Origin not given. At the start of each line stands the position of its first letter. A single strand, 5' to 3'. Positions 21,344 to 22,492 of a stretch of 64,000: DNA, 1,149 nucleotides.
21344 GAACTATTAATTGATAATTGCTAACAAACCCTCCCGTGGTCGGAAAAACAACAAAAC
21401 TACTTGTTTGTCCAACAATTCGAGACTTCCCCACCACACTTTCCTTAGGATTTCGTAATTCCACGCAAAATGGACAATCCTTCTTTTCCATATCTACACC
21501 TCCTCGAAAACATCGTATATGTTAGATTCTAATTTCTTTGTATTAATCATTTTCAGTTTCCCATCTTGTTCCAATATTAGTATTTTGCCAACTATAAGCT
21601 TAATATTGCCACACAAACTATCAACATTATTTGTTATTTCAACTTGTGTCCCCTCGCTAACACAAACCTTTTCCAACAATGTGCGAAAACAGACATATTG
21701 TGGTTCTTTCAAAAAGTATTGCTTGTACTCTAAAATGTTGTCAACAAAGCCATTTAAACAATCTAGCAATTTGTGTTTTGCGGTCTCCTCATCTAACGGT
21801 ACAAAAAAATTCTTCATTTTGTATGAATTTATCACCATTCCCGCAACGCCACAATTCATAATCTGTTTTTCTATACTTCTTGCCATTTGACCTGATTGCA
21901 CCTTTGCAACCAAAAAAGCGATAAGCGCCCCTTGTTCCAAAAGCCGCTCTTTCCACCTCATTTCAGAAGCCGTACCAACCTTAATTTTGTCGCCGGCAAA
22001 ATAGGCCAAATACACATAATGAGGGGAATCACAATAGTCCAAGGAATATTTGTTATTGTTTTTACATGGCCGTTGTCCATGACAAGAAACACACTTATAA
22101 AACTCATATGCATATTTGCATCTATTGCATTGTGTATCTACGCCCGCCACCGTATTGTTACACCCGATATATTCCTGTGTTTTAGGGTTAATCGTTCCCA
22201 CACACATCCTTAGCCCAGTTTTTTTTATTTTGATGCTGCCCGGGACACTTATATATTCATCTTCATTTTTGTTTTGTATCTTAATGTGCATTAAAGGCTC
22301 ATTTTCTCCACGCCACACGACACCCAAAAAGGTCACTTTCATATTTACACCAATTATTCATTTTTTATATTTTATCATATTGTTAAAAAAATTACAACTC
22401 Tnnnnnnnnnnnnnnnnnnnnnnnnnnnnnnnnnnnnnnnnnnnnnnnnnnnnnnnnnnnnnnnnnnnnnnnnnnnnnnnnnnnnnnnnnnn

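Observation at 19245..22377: Tightly coupled five-gene nucleotide-handling operon next to thyA-folA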

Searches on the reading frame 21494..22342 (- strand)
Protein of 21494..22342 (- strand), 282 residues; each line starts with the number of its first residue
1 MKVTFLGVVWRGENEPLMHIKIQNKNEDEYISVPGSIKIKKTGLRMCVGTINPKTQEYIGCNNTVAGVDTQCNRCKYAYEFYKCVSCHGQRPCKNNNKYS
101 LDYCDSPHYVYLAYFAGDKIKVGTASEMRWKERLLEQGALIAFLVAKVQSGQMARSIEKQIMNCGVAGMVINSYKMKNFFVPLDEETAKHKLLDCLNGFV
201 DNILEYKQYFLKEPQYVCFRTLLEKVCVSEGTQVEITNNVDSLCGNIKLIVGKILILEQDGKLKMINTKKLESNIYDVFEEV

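Call 3: search_protein_families(library=pfam, proteins=[window:21494-22342:-], max_evalue=0.1)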
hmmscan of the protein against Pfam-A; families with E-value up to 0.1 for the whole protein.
window:21494-22342:- (282 aa): 1 family
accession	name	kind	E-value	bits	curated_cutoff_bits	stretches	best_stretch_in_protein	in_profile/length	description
PF10977.13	DUF2797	-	1.9e-17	64.3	25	1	37-273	4-224/227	Protein of unknown function (DUF2797)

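Call 4: search_protein_families(library=phrogs, proteins=[window:21494-22342:-], max_evalue=0.01)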
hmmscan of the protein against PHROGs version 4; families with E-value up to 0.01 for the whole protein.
window:21494-22342:- (282 aa): 0 families

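Call 9: search_protein_families(library=padloc, proteins=[window:21494-22342:-], max_evalue=0.01)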
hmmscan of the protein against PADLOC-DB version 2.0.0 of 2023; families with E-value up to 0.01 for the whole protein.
window:21494-22342:- (282 aa): 0 families

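Call 10: search_protein_families(library=ncbifam, proteins=[window:21494-22342:-], max_evalue=0.01)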
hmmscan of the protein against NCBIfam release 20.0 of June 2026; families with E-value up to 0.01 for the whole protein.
window:21494-22342:- (282 aa): 0 families

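Call 32: find_homologous_proteins(query=window:21494-22342:-)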
Query window:21494-22342:- (282 aa): 138 proteins with E <= 0.001 among 549 candidates; the best 120 are listed.
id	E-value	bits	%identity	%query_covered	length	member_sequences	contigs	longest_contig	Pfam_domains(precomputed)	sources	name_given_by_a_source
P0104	1.7e-189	646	100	100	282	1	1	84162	PF10977.14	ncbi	-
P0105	2.3e-67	245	41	100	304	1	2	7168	PF10977.14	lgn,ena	-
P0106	1.2e-66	243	46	98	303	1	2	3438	PF10977.14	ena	-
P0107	3.7e-66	241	43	100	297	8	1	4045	PF10977.14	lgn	-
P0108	6.2e-66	241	43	96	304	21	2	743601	PF10977.14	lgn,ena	-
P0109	1.9e-64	236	44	100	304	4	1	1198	PF10977.14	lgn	-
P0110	4.1e-64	235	41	100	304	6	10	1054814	PF10977.14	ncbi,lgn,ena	-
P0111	1.0e-63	233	41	98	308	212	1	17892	PF10977.14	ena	-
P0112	2.2e-63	232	42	98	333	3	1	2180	PF10977.14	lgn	-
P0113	5.1e-63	231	42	100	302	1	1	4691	PF10977.14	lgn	-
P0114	6.7e-63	231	41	98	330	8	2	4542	PF10977.14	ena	-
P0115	7.9e-63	230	41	99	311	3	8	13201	PF10977.14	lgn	-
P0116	1.4e-62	230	43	96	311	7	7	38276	PF10977.14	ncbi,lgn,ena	-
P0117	2.2e-62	229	40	98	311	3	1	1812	PF10977.14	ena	-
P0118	6.7e-62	227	42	96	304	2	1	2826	PF10977.14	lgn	-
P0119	1.6e-61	226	39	100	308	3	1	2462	PF10977.14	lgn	-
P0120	1.9e-61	226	41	99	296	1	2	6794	PF10977.14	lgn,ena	-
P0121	2.0e-61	226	41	100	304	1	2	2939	PF10977.14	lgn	-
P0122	5.4e-61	224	38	98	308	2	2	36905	PF10977.14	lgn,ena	-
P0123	3.6e-60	222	40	98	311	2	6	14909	PF10977.14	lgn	-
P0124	4.0e-60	222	39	98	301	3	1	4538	PF10977.14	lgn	-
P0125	5.5e-60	221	40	98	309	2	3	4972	PF10977.14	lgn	-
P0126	6.1e-60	221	39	98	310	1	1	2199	PF10977.14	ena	-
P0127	6.4e-60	221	39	98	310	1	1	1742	PF10977.14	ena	-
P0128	7.1e-60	221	39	98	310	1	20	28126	PF10977.14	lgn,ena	-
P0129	1.1e-59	220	39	98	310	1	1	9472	PF10977.14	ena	-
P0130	1.4e-59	220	40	98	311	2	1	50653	PF10977.14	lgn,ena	-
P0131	1.7e-59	219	38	98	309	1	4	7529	PF10977.14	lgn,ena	-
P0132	1.8e-59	219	39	100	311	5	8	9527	PF10977.14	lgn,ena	-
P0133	2.8e-59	219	40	98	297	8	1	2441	PF10977.14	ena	-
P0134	3.0e-59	219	39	98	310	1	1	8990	PF10977.14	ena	-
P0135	5.9e-59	218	39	98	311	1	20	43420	PF10977.14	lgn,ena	-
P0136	7.4e-59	217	38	98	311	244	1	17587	PF10977.14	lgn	-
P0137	7.9e-59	217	38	98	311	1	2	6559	PF10977.14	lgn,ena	-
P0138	8.6e-59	217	39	98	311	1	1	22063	PF10977.14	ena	-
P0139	8.7e-59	217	39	100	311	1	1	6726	PF10977.14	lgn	-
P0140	1.0e-58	217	38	98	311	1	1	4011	PF10977.14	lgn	-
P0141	1.7e-58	216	39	98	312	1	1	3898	PF10977.14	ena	-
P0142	2.5e-58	216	38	98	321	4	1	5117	PF10977.14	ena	-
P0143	2.9e-58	215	39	98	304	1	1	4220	PF10977.14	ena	-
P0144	3.8e-58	215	38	98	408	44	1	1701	PF10977.14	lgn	-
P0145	3.9e-58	215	38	98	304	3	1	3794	PF10977.14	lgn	-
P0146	6.9e-58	214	40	100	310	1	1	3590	PF10977.14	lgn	-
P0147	7.7e-58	214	38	98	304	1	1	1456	PF10977.14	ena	-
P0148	1.1e-57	213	41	98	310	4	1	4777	PF10977.14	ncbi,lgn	-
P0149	4.0e-57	212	44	80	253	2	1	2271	PF10977.14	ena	-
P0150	1.1e-56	210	39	98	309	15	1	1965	PF10977.14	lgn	-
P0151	6.3e-56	208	39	100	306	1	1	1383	PF10977.14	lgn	-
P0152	2.6e-55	206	42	80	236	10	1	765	PF10977.14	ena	-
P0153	3.5e-55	205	40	98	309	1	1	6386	PF10977.14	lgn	-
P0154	9.4e-55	204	42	80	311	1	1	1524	PF13531.12,PF10977.14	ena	-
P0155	1.1e-54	204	39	99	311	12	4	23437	PF10977.14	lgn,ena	-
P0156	1.1e-54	204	45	79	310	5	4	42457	PF10977.14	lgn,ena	-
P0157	2.6e-54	202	38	98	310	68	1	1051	PF10977.14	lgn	-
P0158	9.8e-54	201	41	100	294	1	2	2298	PF10977.14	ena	-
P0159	1.8e-53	200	36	98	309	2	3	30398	PF10977.14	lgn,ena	-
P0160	2.6e-53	199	52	65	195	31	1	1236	PF10977.14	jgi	jgi:hypothetical protein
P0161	1.6e-52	197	38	98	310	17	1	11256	PF10977.14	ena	-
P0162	1.8e-52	196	37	98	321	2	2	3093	PF10977.14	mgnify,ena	mgnify:CR=1 FL=1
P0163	4.6e-52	195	49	63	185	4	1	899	PF10977.14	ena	-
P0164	1.0e-51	194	37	98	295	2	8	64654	PF10977.14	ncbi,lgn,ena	-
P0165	9.7e-49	184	44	76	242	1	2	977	PF10977.14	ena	-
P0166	8.7e-47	178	40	80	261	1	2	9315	PF10977.14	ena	-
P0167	1.1e-44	171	49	58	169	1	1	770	PF10977.14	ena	-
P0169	1.7e-36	144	35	87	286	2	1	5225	PF10977.14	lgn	-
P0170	1.7e-35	141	34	97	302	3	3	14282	PF10977.14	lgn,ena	-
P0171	3.2e-34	137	35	87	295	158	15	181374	PF10977.14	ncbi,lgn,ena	-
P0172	5.8e-34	136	33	87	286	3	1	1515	PF10977.14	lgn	-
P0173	1.0e-33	135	35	87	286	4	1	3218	PF10977.14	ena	-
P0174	1.6e-33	134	32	87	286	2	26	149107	PF10977.14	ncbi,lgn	-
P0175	2.2e-33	134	34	95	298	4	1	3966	PF10977.14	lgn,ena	-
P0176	6.1e-33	132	33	97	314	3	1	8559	PF10977.14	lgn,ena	-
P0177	7.4e-33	132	32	98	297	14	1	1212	PF10977.14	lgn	-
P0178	1.5e-32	131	32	86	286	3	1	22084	PF10977.14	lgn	-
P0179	3.4e-32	130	33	87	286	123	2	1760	PF10977.14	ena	-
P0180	4.3e-32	130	34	86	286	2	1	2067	PF10977.14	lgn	-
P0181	7.1e-32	129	32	86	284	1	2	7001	PF10977.14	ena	-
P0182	1.0e-31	128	34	95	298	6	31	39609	PF10977.14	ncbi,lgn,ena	-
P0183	1.0e-31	128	36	74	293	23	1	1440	PF10977.14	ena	-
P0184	1.2e-31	128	31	95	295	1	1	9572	PF10977.14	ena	-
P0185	1.2e-31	128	32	84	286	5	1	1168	PF10977.14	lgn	-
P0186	1.3e-31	128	34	86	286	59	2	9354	PF10977.14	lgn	-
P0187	2.1e-31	127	36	74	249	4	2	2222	PF10977.14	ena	-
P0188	2.5e-31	127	32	97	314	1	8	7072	PF10977.14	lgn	-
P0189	5.0e-31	126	31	96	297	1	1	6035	PF10977.14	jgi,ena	-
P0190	5.1e-31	126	33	86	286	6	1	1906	PF10977.14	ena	-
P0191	9.3e-31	125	32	97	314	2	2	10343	PF10977.14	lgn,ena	-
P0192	9.9e-31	125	32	95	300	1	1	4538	PF10977.14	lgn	-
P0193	1.1e-30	125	33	87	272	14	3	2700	PF10977.14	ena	-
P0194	1.4e-30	125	31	97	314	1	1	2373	PF10977.14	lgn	-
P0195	3.4e-30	123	30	98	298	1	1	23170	PF10977.14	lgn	-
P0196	6.3e-30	122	33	87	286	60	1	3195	PF10977.14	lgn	-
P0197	1.0e-29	122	34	72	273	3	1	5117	PF10977.14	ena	-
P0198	1.2e-29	121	33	86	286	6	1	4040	PF10977.14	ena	-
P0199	1.3e-29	121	34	70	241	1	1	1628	PF10977.14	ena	-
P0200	2.2e-29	121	36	69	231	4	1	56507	PF10977.14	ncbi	-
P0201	2.9e-29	120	33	83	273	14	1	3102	PF10977.14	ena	-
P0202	3.8e-29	120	34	72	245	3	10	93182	PF10977.14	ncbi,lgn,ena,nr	ncbi:MAG: DUF2797 domain-containing protein [Clostridiaceae bacterium]|nr:DUF2797 domain-containing 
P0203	1.0e-28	118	28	94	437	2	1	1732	PF10977.14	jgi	-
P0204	1.4e-28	118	31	95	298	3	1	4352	PF10977.14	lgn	-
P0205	2.9e-28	117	35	67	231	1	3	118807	PF10977.14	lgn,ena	-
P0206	7.6e-28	116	35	66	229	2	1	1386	PF10977.14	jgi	-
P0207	1.1e-27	115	29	95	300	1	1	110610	PF10977.14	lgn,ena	-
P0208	1.2e-27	115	30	83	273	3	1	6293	PF10977.14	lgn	-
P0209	1.8e-27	114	35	67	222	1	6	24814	PF10977.14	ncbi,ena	-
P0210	1.8e-27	114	38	61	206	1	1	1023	PF10977.14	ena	-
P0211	2.8e-27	114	35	67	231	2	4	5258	PF10977.14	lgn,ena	-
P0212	1.1e-26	112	28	97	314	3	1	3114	PF10977.14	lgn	-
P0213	3.9e-26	110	35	71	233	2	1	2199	PF10977.14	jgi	jgi:hypothetical protein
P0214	5.4e-26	110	41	55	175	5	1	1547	PF10977.14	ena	-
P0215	8.5e-26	109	31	97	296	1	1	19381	PF10977.14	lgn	-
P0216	1.8e-25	108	34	68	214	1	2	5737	PF10977.14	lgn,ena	-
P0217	1.2e-23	102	30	90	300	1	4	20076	PF10977.14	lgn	-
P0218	7.5e-23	99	36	60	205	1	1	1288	PF10977.14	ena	-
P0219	1.3e-22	98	36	60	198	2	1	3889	PF10977.14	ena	-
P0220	1.9e-22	98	37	60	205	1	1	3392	PF10977.14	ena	-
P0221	2.8e-22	97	37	58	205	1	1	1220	PF10977.14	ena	-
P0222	3.8e-22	97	35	60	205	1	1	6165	PF10977.14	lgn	-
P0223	5.2e-22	96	35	60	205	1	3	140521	PF10977.14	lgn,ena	-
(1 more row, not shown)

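Call 35: search_solved_structures(query=A3, max_evalue=1)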
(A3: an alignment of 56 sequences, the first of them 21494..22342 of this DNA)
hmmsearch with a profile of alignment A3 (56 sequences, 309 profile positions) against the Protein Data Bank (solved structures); distinct sequences matched with E-value up to 1: 1.
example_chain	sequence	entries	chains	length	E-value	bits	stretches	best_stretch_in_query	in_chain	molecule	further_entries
9fqr_Xl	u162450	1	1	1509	0.65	12.4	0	165-237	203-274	A-kinase anchoring protein 14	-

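Call 42: find_encoding_contigs(protein=P0171, flank=7000, max_places=3)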
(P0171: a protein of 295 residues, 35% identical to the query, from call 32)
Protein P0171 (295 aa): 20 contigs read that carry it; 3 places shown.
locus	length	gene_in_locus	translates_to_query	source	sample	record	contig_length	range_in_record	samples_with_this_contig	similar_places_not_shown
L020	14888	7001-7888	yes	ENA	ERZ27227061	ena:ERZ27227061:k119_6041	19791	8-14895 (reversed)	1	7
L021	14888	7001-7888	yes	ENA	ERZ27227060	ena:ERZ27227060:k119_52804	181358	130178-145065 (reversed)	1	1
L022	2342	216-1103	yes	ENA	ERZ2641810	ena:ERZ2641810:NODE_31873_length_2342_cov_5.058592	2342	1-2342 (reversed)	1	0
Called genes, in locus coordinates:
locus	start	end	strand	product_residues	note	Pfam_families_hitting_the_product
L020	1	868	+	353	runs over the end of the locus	PF03462:PCRF, PF00472:RF-1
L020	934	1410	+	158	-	PF02535:Zip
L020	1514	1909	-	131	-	-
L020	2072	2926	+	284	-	PF13603:tRNA-synt_1_2, PF00293:NUDIX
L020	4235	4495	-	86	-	-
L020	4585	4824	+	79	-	-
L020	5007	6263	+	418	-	PF02310:B12-binding, PF04055:Radical_SAM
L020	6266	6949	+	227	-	PF11969:DcpS_C, PF01230:HIT (weak), PF04677:CwfJ_C_1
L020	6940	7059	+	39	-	-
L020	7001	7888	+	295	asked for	PF10977:DUF2797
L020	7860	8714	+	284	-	-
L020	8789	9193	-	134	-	PF00293:NUDIX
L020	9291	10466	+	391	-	PF00266:Aminotran_5, PF01041:DegT_DnrJ_EryC1, PF01212:Beta_elim_lyase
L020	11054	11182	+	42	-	-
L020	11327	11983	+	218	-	PF00239:Resolvase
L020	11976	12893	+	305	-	PF07508:Recombinase, PF13408:Zn_ribbon_recom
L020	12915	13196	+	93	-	PF02535:Zip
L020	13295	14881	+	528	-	-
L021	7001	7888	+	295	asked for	PF10977:DUF2797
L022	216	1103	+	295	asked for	PF10977:DUF2797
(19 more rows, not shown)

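Call 43: find_encoding_contigs(protein=P0207, flank=7000, max_places=2)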
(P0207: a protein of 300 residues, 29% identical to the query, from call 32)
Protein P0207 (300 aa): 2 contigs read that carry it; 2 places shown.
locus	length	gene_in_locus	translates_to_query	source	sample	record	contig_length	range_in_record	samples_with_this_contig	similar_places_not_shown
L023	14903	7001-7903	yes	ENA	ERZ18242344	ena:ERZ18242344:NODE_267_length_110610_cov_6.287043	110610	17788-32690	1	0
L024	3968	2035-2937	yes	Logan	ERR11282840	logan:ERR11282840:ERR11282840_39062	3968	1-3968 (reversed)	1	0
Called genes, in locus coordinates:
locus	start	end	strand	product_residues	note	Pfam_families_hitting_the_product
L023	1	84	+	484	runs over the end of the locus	PF01425:Amidase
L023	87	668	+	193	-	PF00561:Abhydrolase_1 (faint), PF12146:Hydrolase_4 (weak)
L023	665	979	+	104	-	PF03091:CutA1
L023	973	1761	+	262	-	PF13489:Methyltransf_23 (weak), PF13847:Methyltransf_31 (weak), PF08241:Methyltransf_11 (weak), PF08242:Methyltransf_12 (weak), PF13649:Methyltransf_25 (weak)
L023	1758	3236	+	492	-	PF02934:GatB_N, PF02637:GatB_Yqey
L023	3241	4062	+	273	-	-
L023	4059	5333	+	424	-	PF00919:UPF0004, PF04055:Radical_SAM, PF01938:TRAM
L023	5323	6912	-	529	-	-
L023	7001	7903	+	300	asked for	PF10977:DUF2797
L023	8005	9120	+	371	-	PF01734:Patatin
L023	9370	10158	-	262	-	-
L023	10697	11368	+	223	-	-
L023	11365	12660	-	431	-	PF00777:Glyco_transf_29, PF13489:Methyltransf_23, PF13649:Methyltransf_25 (faint)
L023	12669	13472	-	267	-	PF01973:MptE-like (faint)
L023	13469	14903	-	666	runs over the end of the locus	PF00702:Hydrolase (weak)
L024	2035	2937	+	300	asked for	PF10977:DUF2797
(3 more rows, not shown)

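Call 44: predict_structure(alignment_id=A3)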
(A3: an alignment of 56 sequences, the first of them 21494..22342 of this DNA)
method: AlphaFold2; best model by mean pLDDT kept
length: 282 residues; sequences in the alignment: 56
mean_pLDDT: 92.9   pTM: 0.89
mean pLDDT of the five models: 92.9, 92.3, 92.1, 90.4, 89.6
residues with pLDDT >= 90: 233; 70-90: 41; 50-70: 7; < 50: 1
segments of 3 or more residues with pLDDT < 50: none
pLDDT, mean of each block of 10 residues (from residue 1): 95 92 94 94 96 95 94 96 92 93 97 96 96 95 97 96 97 92 91 96 89 92 78 82 94 94 93 92 51
secondary structure, 60 per line:
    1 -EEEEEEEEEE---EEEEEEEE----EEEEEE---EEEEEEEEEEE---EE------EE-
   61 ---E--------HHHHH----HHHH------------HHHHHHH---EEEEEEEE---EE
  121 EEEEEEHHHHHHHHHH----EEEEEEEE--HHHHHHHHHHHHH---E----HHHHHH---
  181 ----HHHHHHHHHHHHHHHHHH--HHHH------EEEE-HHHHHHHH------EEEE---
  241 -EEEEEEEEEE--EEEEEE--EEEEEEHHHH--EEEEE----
elements in order: E2-11 E15-22 E27-32 E36-46 H73-77 H82-85 H98-104 E108-115 E119-126 H127-136 E141-148 H151-163 H172-177 H185-202 H205-208 E215-218 H220-227 E234-237 E242-251 E254-259 E262-267 H268-271 E274-278

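Call 47: fold_search(model_id=the predicted structure, library=pdb)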
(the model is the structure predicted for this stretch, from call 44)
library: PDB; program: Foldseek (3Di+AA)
matches with E <= 10: 227; with E <= 0.001: 0
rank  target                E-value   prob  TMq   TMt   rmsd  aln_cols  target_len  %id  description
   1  1waf_A                2.8e-01  0.03  0.13  0.06  21.9       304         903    9  DNA POLYMERASE FROM BACTERIOPHAGE RB69 (released 1998-01-14)
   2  4i9q_A                3.3e-01  0.03  0.10  0.05  21.5       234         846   12  Crystal structure of the ternary complex of the D714A mutant of RB69 DNA polymerase (released 2013-10-09)
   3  3lds_A                5.3e-01  0.02  0.10  0.04  22.2       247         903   10  Crystal structure of RB69 gp43 with DNA and dATP opposite 8-oxoG (released 2010-06-02)
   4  3rwu_A                5.6e-01  0.04  0.10  0.04  18.4       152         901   10  RB69 DNA Polymerase (Y567A) Ternary Complex with dATP Opposite Difluorotoluene Nucleoside (released 2011-06-29)
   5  8fs5_G                6.0e-01  0.03  0.08  0.08  18.4       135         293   10  Structure of S. cerevisiae Rad24-RFC loading the 9-1-1 clamp onto a 10-nt gapped DNA in step 3 (open 9-1-1 and stably  (released 2023-06-14)
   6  1ig9_A                6.0e-01  0.02  0.10  0.05  22.2       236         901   11  Structure of the Replicating Complex of a Pol Alpha Family DNA Polymerase (released 2001-06-11)
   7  8fs7_G                6.7e-01  0.03  0.08  0.08  18.7       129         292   10  Structure of S. cerevisiae Rad24-RFC loading the 9-1-1 clamp onto a 10-nt gapped DNA in step 5 (closed 9-1-1 and stabl (released 2023-06-14)
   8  3s9h_A                6.7e-01  0.02  0.10  0.04  21.1       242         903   10  RB69 DNA Polymerase Triple Mutant(L561A/S565G/Y567A) ternary complex with dUpNpp and a dideoxy-terminated primer in th (released 2011-10-12)
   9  3spy_A                9.0e-01  0.02  0.10  0.04  21.5       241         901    8  RB69 DNA Polymerase(L415A/L561A/S565G/Y567A) Ternary Complex with dUpCpp Opposite dA (released 2011-10-12)
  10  2vza_A                1.0e+00  0.08  0.14  0.14  16.3       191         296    9  Type IV secretion system effector protein BepA (released 2009-11-17)
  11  4nps                  1.1e+00  0.07  0.13  0.13  15.8       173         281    9  Crystal Structure of Bep1 protein (VirB-translocated Bartonella effector protein) from Bartonella clarridgeiae (released 2014-10-08)
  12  2dy4_C                1.1e+00  0.03  0.10  0.04  19.1       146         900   10  Crystal structure of RB69 GP43 in complex with DNA containing Thymine Glycol (released 2007-01-09)
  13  8q1i_O                1.1e+00  0.06  0.09  0.05  16.1        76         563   16  Neck-tail junction of phage 812 after tail contraction (C6) (released 2024-08-14)
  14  2p5g_A                1.1e+00  0.03  0.10  0.04  18.3       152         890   10  Crystal structure of RB69 gp43 in complex with DNA with dAMP opposite an abasic site analog in a 21mer template (released 2007-10-23)
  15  3qes_A                1.1e+00  0.01  0.10  0.04  21.6       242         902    8  RB69 DNA Polymerase (L561A/S565G/Y567A) Ternary Complex with dGTP Opposite Difluorotoluene Nucleoside (released 2012-01-25)
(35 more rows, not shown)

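Call 51: search_protein_families(library=pfam, proteins=[L020:7860-8714:+], max_evalue=10)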
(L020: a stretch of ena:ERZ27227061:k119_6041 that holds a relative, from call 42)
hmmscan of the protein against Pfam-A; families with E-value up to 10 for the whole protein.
L020:7860-8714:+ (284 aa): 0 families

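Call 58: search_dna_similar(query=window:21494-22342:-, collection=phages, mode=protein, max_evalue=0.001, max_rows=25)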
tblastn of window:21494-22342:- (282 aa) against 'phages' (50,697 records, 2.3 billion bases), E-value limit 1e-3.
No match.

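Call 60: find_related_loci(query=A3, collection=viral_contigs, flank=10000)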
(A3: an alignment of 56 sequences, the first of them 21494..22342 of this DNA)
Query A3 (282 aa) in viral_contigs; peptide patterns used: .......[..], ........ (x = any residue, [..] = any of these).
51 stretches matched a pattern, but none encodes a relative of the query by tblastn (E <= 1e-3).

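Call 69: search_protein_families(library=padloc, proteins=[L020:5007-6263:+, L020:7860-8714:+], max_evalue=0.01)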
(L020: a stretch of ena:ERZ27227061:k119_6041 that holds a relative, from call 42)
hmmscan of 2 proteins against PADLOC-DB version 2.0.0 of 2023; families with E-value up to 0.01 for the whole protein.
L020:5007-6263:+ (418 aa): 1 family
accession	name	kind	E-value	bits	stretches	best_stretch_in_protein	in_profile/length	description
PDLC04689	PDC-M51A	-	5.5e-18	63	1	110-356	124-369/420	-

L020:7860-8714:+ (284 aa): 0 families
